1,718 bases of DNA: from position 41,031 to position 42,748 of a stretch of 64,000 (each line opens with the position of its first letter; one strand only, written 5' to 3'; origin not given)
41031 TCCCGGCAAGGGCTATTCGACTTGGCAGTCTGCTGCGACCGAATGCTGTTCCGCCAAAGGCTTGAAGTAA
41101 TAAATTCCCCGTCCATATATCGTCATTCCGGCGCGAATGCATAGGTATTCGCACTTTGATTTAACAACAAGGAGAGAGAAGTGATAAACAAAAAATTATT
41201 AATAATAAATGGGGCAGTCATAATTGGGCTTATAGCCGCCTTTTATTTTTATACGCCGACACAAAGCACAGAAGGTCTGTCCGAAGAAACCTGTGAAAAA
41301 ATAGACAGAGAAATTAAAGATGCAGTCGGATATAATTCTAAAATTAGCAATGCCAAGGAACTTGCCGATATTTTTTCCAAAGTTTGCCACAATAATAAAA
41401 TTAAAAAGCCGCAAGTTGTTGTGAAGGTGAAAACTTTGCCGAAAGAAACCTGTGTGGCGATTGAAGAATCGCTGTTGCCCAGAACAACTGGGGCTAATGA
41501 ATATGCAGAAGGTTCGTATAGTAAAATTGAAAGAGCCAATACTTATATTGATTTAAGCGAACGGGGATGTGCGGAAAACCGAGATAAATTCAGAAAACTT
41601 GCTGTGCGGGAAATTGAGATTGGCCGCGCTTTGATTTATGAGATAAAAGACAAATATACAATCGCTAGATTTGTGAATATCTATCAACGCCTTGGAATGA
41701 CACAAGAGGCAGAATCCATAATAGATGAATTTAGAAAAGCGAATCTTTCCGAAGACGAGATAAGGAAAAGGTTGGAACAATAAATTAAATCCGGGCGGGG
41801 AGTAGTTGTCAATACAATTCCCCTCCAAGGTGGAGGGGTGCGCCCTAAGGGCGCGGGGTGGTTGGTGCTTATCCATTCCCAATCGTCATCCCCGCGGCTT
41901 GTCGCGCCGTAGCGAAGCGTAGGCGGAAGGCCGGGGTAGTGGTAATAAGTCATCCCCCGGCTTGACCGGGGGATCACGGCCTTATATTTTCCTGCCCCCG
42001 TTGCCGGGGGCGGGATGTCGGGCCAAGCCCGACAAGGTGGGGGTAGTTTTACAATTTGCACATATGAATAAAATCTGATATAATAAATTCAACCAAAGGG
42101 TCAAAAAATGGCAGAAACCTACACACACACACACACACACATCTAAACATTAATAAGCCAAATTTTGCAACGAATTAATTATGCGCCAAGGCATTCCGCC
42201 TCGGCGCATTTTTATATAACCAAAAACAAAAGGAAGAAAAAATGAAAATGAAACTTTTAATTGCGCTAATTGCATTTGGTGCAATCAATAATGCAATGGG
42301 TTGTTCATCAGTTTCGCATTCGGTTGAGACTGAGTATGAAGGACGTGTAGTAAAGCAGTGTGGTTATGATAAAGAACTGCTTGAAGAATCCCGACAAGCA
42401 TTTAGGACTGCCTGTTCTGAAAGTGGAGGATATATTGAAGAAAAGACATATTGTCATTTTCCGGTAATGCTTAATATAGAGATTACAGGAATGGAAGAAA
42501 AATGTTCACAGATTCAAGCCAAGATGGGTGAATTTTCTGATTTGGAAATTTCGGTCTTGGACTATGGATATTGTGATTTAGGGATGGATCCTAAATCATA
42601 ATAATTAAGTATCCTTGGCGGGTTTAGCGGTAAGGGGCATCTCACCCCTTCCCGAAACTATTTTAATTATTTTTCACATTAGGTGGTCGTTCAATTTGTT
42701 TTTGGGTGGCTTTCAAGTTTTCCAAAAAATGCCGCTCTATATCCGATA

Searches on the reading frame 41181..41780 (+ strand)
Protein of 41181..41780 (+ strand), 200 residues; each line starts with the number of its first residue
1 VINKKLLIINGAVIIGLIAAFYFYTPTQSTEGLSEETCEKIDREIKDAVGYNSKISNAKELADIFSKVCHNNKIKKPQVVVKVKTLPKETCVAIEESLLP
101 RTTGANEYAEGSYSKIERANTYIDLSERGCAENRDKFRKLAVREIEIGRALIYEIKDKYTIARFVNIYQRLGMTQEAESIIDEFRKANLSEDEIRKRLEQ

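Call 17: search_protein_families(library=pfam, proteins=[window:41181-41780:+], max_evalue=0.01)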
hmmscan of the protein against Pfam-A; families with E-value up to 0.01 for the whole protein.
window:41181-41780:+ (200 aa): 0 families

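Call 42: find_encoding_contigs(protein=window:41181-41780:+, flank=10000, max_places=6)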
Protein window:41181-41780:+ (200 aa): 1 contig read that carries it; 1 place shown.
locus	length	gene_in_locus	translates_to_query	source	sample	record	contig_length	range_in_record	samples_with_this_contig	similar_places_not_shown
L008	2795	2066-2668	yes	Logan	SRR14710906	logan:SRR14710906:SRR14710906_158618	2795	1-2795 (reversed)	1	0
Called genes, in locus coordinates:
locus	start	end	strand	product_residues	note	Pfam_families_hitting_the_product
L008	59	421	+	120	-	PF03840:SecG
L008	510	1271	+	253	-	-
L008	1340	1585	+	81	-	-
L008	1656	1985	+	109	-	-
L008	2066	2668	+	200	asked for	-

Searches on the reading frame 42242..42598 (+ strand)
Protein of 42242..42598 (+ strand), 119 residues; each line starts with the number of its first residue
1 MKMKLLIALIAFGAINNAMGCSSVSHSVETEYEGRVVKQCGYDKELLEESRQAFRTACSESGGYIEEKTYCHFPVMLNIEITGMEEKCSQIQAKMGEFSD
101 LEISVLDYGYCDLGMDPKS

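Call 13: find_encoding_contigs(protein=window:42242-42598:+, flank=3000, max_places=10)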
Protein window:42242-42598:+ (119 aa): 1 contig read that carries it; 1 place shown.
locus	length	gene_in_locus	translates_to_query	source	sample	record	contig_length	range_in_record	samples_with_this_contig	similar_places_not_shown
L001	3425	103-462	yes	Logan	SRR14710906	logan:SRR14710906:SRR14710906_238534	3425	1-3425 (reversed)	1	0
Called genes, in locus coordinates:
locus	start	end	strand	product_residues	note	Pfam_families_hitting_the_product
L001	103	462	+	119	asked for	-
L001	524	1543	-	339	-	PF13310:Virulence_RhuM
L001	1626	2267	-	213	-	-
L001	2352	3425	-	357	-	?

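Call 17: search_protein_families(library=pfam, proteins=[window:42242-42598:+], max_evalue=0.01)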
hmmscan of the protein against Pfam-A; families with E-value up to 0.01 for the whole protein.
window:42242-42598:+ (119 aa): 0 families
